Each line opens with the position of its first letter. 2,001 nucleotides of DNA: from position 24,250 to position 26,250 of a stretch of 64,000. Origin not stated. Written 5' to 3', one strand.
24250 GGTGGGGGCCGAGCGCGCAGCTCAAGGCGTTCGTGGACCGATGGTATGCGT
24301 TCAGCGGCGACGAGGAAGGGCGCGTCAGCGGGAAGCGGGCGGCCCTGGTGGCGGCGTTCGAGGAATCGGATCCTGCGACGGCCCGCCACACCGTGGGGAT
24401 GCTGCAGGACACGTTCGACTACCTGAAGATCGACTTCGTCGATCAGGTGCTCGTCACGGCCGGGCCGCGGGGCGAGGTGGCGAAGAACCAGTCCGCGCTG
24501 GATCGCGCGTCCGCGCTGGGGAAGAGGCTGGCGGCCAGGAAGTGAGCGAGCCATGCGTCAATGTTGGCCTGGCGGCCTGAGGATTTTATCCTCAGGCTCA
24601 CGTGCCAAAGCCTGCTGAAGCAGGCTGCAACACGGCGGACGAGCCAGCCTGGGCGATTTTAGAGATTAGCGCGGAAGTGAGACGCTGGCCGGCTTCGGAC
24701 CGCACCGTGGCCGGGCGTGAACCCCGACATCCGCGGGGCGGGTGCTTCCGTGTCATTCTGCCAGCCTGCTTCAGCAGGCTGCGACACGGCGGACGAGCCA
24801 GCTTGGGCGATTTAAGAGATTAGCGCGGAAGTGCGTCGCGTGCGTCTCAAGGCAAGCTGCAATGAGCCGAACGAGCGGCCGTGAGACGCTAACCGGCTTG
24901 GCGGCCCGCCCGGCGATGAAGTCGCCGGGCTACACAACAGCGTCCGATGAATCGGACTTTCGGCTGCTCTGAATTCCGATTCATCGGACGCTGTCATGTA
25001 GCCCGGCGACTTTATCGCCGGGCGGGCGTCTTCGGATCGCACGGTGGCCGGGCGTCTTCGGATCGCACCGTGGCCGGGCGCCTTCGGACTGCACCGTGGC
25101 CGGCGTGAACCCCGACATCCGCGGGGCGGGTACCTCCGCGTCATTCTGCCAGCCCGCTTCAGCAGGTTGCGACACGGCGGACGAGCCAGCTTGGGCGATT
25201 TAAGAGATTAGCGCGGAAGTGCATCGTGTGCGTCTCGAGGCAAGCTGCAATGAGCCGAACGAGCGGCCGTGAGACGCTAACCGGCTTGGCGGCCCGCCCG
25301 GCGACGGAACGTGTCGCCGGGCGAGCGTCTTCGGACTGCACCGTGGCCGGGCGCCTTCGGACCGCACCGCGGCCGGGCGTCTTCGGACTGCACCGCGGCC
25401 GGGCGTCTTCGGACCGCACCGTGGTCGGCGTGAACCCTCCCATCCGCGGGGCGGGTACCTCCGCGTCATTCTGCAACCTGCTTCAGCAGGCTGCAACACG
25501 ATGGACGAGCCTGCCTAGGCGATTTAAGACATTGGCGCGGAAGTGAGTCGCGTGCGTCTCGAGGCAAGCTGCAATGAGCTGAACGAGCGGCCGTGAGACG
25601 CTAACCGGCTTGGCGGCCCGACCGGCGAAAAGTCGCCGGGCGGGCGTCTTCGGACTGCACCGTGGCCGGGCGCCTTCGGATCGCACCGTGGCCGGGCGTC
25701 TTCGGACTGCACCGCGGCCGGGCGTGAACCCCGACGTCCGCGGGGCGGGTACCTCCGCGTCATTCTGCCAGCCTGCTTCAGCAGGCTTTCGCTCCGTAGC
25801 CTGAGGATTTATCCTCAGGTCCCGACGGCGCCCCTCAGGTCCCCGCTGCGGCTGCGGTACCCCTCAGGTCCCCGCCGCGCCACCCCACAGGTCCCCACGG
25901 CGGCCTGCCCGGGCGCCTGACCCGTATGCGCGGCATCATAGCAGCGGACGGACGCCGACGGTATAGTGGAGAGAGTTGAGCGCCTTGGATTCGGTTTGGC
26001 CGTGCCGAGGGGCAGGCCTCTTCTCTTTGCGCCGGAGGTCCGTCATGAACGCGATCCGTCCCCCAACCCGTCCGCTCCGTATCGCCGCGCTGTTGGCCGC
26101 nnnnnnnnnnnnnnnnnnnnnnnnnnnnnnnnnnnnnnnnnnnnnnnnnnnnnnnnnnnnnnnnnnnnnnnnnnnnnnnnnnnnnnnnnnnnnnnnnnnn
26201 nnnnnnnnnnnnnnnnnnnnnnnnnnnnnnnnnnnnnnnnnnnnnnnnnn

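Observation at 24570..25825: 1.27-kb satellite-like array of nested palindromes and tandem repeats bounded by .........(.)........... palindromes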

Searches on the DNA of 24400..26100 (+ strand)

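Call 5: search_rna_families(source=window, start=24400, end=26100, threshold=evalue, max_evalue=10)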
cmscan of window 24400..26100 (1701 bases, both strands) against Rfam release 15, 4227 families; matches with E-value up to 10: 14.
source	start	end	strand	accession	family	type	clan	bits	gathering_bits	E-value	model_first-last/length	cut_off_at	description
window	24904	25027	-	RF04104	MIR918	Gene; miRNA;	-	65.6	268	1.3e-10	66-200/265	no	MIR918 microRNA precursor family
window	24902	25064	+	RF02571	Mcr7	Gene; sRNA;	-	29.8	380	5.7e-05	1-351/351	no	mcr7 sRNA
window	24909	24958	+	RF01687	Acido-Lenti-1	Gene; sRNA;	-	24.2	37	0.0074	1-46/46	no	Acido-Lenti-1 RNA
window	24937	24994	+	RF03771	mir-341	Gene; miRNA;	-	18.9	90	0.93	18-79/96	no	mir-341 microRNA precursor family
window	24940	24991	+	RF03296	MIR8788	Gene; miRNA;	-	18.7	124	5.4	1-138/138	no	MIR8788 microRNA precursor family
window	25768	25829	-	RF00119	C0299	Gene; sRNA;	-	18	40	2.4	1-79/79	no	C0299 RNA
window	24505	24540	+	RF01768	flavi_FSE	Cis-reg; frameshift_element;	-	17.4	43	0.55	1-62/62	no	ribosomal frameshift site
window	25295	25325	+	RF01322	CRISPR-DR9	Gene; CRISPR;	-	16.9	45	2.2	5-28/37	no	CRISPR RNA direct repeat element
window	25677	25825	+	RF01754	radC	Cis-reg;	-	16.1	40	2.6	1-149/149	no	radC RNA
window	25616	25649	+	RF02968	DUF3800-IX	Gene; sRNA;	-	15.5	36.8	7.7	1-67/67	no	DUF3800-IX RNA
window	24905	25022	-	RF02836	Bcj14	Gene; sRNA;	-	14.9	59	9.3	1-171/171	no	Burkholderia RNA 14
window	24828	25031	+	RF01681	P4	Gene; sRNA;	-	13.7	37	1.1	1-215/215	no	Pseudomonas sRNA P4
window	24925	25031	-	RF02225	sX6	Gene; sRNA;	-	13.4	40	1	250-340/342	no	Proteobacterial sRNA sX6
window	24861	25026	-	RF02870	ncS035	Gene; sRNA;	-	12.5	79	6.7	1-168/168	no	Burkholderia sRNA 35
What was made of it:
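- On CRISPR array: The only Rfam CRISPR-DR hit has E = 2.2 (call 5).
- On Known structured RNA family (Rfam 15): The E<=10 list holds only chance-level hits on the palindrome (call 5).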

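Call 71: search_dna_similar(query=window:24570-25830:+, collection=plasmids, mode=distant, max_evalue=0.001, max_rows=10)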
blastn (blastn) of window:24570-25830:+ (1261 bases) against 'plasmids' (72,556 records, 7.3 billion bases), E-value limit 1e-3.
No match.
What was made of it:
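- Tried and rejected: The whole array found nothing in plasmids (call 71).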

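Call 89: build_rna_model(alignment_id=A4, structure=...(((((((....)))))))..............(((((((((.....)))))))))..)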
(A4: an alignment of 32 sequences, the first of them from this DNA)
Model R1 built from alignment A4 (32 sequences, 60 columns); structure: as given.
model positions 53; base pairs 16; branch points 1; effective number of sequences 6.9; information 1.047 bits per position. Calibrated on 0.2 Mb of random sequence (short: E-values are rough).
structure used (alignment columns):
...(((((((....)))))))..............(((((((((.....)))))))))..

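Call 90: search_with_rna_model(model_id=R1, source=window, filters=off, max_evalue=10, show_alignments=4)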
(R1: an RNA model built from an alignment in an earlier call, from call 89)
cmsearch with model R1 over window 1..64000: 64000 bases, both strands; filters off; matches with E-value up to 10: 39.
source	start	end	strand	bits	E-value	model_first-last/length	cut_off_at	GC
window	25770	25822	+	65.3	9.2e-15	1-53/53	no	0.57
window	24573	24626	-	60.2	1.8e-13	1-53/53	no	0.57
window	24545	24599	+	29.4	1e-05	1-53/53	no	0.58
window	29912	29964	+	29.1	1.3e-05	1-53/53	no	0.62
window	29845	29897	-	28.8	1.5e-05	1-53/53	no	0.62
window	24906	24958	-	28.8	1.5e-05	1-53/53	no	0.64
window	24973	25025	+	24.9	0.00015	1-53/53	no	0.6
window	25800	25819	-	22.7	0.00052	31-50/53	no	0.5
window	24763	24782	+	17.5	0.011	1-53/53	no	0.65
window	55166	55228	-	14.8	0.05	1-53/53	no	0.76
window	55268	55331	+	14.5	0.061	1-53/53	no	0.77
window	25475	25522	+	13.4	0.11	1-53/53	no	0.6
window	6938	6987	+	13.4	0.12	1-53/53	no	0.64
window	24609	24628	+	12.5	0.2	1-53/53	no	0.65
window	24760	24780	-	12.5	0.2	1-53/53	no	0.67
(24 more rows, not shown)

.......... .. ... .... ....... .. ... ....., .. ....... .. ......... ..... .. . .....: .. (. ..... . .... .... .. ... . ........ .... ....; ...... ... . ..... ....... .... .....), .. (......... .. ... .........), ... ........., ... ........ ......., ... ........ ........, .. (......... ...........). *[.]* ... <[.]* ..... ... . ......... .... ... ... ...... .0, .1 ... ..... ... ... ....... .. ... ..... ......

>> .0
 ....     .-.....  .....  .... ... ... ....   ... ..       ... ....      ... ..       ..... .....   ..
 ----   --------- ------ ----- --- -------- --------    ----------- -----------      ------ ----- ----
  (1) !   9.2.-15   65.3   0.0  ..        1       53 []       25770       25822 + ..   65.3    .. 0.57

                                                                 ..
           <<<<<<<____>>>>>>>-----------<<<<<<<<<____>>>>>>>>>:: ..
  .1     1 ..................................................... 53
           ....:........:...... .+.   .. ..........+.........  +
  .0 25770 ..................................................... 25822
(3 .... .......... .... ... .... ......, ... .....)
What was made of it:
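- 24573..24626 (-): Left bounding module, inverted orientation. P1 hairpin 24576-24596; foot CTCAC 24597-24601 (reverse complement GTGAG); P2 hairpin 24609-24626 with loop TGAA. CM R1 gives 60 bits on the minus strand (call 90).
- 24904..25027 (.): Family D inverted dimer nested in unit 1. Its plan is: REP hairpin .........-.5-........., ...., about 8 nt, hairpin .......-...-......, a 12-nt centre, then the mirror image with GTAG. Both arms hit CM R1 (24906-24958 minus, 24973-25025 plus; 25-29 bits, E about 1e-5 to 1e-4) (call 90).
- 25770..25822 (+): Right bounding module. P2 hairpin 25770-25787 with loop TTCA; linker ending in GTAG (25796-25799); P1 hairpin 25800-25819. CM R1 gives 65 bits (call 90).
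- The window pair has a gap of 1,143 nt (call 90). R1 also hits both arms of the unit-1 palindrome and of its copy at 29842-29968 (call 90).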

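Call 91: search_with_rna_model(model_id=R1, sources=[L087, L088, L089, L090, L091, L092, L093, L094, L095, L096, L097, L098, L099, L100, L101, L102, L103, L104, L105, L106, L107, L108, L109, L110, L111, L112, L113, L114, L115, L116, L117, L118, L119, L120, L121, L122, L123, L124, L125, L126, L127, L128, L129, L130, L131, L001, L002], max_evalue=0.001)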
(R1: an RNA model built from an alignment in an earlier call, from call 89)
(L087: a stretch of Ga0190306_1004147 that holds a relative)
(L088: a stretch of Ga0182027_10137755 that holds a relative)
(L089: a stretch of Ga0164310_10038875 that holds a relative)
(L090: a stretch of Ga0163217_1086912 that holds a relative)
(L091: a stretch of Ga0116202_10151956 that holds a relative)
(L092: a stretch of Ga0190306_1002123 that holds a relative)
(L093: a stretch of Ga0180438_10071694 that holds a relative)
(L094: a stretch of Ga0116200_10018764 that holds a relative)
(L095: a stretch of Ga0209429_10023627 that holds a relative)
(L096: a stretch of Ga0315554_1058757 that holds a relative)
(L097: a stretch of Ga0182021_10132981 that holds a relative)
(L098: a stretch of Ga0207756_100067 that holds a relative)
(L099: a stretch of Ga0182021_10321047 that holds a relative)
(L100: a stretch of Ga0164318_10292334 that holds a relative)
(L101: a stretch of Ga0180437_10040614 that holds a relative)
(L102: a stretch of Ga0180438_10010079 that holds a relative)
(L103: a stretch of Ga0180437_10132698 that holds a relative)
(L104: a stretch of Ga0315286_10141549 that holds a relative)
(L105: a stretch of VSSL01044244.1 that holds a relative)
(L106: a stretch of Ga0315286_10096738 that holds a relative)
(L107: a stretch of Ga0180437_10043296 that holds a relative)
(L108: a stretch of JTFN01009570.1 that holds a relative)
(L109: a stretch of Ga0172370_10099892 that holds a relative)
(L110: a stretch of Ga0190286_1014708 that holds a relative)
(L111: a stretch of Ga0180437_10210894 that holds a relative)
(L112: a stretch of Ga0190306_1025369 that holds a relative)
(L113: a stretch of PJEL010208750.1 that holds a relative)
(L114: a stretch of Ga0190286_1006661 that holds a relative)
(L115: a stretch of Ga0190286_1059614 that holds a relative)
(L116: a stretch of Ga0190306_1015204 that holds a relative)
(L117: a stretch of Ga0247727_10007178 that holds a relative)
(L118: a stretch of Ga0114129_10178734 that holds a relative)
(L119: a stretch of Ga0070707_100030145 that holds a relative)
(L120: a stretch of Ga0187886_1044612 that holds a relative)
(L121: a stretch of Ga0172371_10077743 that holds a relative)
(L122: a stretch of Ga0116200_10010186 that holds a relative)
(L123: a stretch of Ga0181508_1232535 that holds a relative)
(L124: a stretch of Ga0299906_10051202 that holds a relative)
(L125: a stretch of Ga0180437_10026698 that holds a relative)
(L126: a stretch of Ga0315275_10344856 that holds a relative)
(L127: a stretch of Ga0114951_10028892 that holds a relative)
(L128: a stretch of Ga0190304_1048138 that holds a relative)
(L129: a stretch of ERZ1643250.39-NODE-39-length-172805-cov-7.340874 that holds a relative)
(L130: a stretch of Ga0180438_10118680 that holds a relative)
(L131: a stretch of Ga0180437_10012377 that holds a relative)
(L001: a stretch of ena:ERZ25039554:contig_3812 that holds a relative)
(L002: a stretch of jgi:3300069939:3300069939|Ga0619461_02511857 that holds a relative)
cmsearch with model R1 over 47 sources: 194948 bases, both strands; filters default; matches with E-value up to 0.001: 115.
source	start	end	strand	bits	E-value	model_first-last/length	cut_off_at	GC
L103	141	193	-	72.1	5.4e-16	1-53/53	no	0.51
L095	1285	1338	-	70.2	1.6e-15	1-53/53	no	0.52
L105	971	1022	-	69.9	1.9e-15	1-53/53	no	0.52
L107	2378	2433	-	69.5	2.5e-15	1-53/53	no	0.46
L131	9775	9829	-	68.8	3.8e-15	1-53/53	no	0.44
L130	1764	1819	+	68.6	4.2e-15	1-53/53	no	0.48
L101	2695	2747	-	68.5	4.6e-15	1-53/53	no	0.45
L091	154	205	-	68.4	4.8e-15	1-53/53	no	0.6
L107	2739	2794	-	67.7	7.1e-15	1-53/53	no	0.46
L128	176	230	+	67.2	9.5e-15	1-53/53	no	0.64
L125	2988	3040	+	67.1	1e-14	1-53/53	no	0.51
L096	308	359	-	67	1e-14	1-53/53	no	0.5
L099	1375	1429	-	66.9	1.1e-14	1-53/53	no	0.53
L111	220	274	-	66.4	1.5e-14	1-53/53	no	0.47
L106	1699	1751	-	66.3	1.6e-14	1-53/53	no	0.53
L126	1258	1310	+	66.3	1.6e-14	1-53/53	no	0.53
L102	10097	10150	+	66.2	1.7e-14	1-53/53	no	0.52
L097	1343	1397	-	66.2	1.7e-14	1-53/53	no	0.56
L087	212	266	-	66.2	1.7e-14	1-53/53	no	0.62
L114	813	867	-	65.8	2.2e-14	1-53/53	no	0.65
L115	806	860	-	65.5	2.5e-14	1-53/53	no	0.58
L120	112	166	+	65.4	2.6e-14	1-53/53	no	0.45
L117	2528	2579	+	65.4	2.7e-14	1-53/53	no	0.52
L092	3646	3698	-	65.2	3.1e-14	1-53/53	no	0.58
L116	1343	1397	-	64.8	3.8e-14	1-53/53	no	0.6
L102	9356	9410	+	64.7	4.1e-14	1-53/53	no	0.51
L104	2148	2200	+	64.6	4.3e-14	1-53/53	no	0.51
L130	1594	1648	+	64.3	5.2e-14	1-53/53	no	0.51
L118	2681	2733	-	64.2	5.4e-14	1-53/53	no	0.55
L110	211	265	+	63.8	6.8e-14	1-53/53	no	0.64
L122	2922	2974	+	63.8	6.9e-14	1-53/53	no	0.55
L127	1414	1468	+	62.9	1.1e-13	1-53/53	no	0.56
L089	2529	2581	-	62.2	1.7e-13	1-53/53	no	0.58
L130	1935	1988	-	61.7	2.2e-13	1-53/53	no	0.52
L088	2622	2676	-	61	3.4e-13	1-53/53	no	0.51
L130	1999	2054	+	59.7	7.5e-13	1-53/53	no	0.46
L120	264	318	+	59.5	8.2e-13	1-53/53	no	0.47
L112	857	911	-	59.5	8.4e-13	1-53/53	no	0.56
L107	2805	2858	+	57.7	2.4e-12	1-53/53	no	0.48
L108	201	254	-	57.4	2.8e-12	1-53/53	no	0.56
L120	410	464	+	56.9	3.7e-12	1-53/53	no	0.51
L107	2444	2498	+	56.9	3.8e-12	1-53/53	no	0.45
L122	3441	3493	+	56.7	4.2e-12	1-53/53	no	0.57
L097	1409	1461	+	56.2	5.7e-12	1-53/53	no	0.55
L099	1444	1498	+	56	6.4e-12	1-53/53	no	0.47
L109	276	328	-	55.8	6.9e-12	1-53/53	no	0.55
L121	710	762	+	55.8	6.9e-12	1-53/53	no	0.55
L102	9309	9363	-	55.6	8.1e-12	1-53/53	no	0.47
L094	3389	3440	+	55.4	9e-12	1-53/53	no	0.62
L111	267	320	+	55.2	1e-11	1-53/53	no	0.48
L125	2922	2974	-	53.6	2.5e-11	1-53/53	no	0.55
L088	2801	2855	+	53.2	3.3e-11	1-53/53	no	0.55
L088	2659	2713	+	53.1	3.5e-11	1-53/53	no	0.55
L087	2099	2150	-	52.6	4.6e-11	1-53/53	no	0.67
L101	2758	2810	+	49.8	2.3e-10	1-53/53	no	0.51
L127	1377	1431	-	47.6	8.4e-10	1-53/53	no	0.49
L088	2732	2786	-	46.9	1.2e-09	1-53/53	no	0.47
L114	875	927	+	46.3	1.8e-09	1-53/53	no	0.58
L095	1361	1434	+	44.6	4.7e-09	1-53/53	no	0.57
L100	1407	1447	-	44.4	5.4e-09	15-53/53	5'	0.54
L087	1421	1473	-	44.2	6.1e-09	1-53/53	no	0.58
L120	43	96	-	43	1.2e-08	1-53/53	no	0.59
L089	2785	2837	+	42.6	1.5e-08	1-53/53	no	0.58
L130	2029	2090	-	41.4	3.1e-08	1-53/53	no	0.48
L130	1719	1771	-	40.7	4.5e-08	1-53/53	no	0.43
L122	2863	2914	-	40.5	5.3e-08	1-53/53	no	0.6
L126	1190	1242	-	40.3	5.9e-08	1-53/53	no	0.47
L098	7353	7404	-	39.8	7.9e-08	1-53/53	no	0.52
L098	6760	6802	+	38.9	1.3e-07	1-53/53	no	0.35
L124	316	371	+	37.8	2.4e-07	1-53/53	no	0.66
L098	6777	6817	-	37.4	3.1e-07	1-53/53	no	0.34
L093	2975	3027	-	36.1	6.7e-07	1-53/53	no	0.38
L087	3072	3133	-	35.1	1.2e-06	1-53/53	no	0.6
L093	2932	3000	+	34.5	1.7e-06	1-53/53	no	0.39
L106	1767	1819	+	34.3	1.9e-06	1-53/53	no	0.49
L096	385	437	+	33.6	2.8e-06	1-53/53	no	0.55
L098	7309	7378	+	33.5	3.1e-06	1-53/53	no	0.41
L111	196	245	+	32.1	6.9e-06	1-53/53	no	0.36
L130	1541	1601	-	30.2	2.1e-05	1-53/53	no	0.44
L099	1377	1398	+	30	2.3e-05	30-51/53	no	0.55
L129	1893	1949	-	28.9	4.4e-05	1-53/53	no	0.26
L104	2089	2155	-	28.8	4.6e-05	1-53/53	no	0.51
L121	737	786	-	27.7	9e-05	1-53/53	no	0.5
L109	252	301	+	27.5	9.8e-05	1-53/53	no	0.52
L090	2260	2310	-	27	0.00013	1-53/53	no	0.63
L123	4912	4972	+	26.5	0.00017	1-53/53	no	0.38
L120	141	207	-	26.5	0.00018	1-53/53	no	0.52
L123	4945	4990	-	26.5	0.00018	1-53/53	no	0.43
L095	1287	1308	+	26.4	0.00018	30-51/53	no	0.55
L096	310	331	+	26.4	0.00018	30-51/53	no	0.55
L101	2697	2718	+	26.4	0.00018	30-51/53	no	0.55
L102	9387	9408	-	26.4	0.00018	30-51/53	no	0.55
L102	10127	10148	-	26.4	0.00018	30-51/53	no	0.55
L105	973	994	+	26.4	0.00018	30-51/53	no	0.55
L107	2380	2401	+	26.4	0.00018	30-51/53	no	0.55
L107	2741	2762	+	26.4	0.00018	30-51/53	no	0.55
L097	1320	1368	+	26.3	0.0002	1-53/53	no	0.45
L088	2624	2645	+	25.8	0.00026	30-51/53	no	0.59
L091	156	177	+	25.8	0.00026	30-51/53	no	0.59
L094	3417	3438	-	25.8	0.00026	30-51/53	no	0.59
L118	2683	2704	+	25.8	0.00026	30-51/53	no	0.59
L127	1445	1466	-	25.8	0.00026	30-51/53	no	0.59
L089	2493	2555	+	25.8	0.00026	1-53/53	no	0.65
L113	911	960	+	25.6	0.00029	1-53/53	no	0.3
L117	2554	2596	-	25.6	0.00029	1-53/53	no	0.53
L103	143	164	+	25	0.00042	30-51/53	no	0.59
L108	203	224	+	25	0.00042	30-51/53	no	0.59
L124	348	369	-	25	0.00042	30-51/53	no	0.59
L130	1796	1817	-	25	0.00042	30-51/53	no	0.59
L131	9777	9798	+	25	0.00042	30-51/53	no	0.59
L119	2909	2958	+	24.7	0.00051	1-53/53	no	0.52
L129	1879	1920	+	24.4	0.0006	1-53/53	no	0.36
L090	2228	2287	+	24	0.00077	1-53/53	no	0.58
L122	3467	3514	-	23.9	0.00079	1-53/53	no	0.6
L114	1486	1526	-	23.9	0.00081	1-53/53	no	0.73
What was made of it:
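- On REP / REPIN (RAYT-associated): In other organisms the same module forms dimers with centres of 25 nt or less (call 91).
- The commonest layout is a minus-strand module followed by a plus-strand module, with a gap of -18 to +25 nt, in at least 20 cases (call 91). The dominant form is an inverted dimer, which is not how IS200 ends are arranged (call 91).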
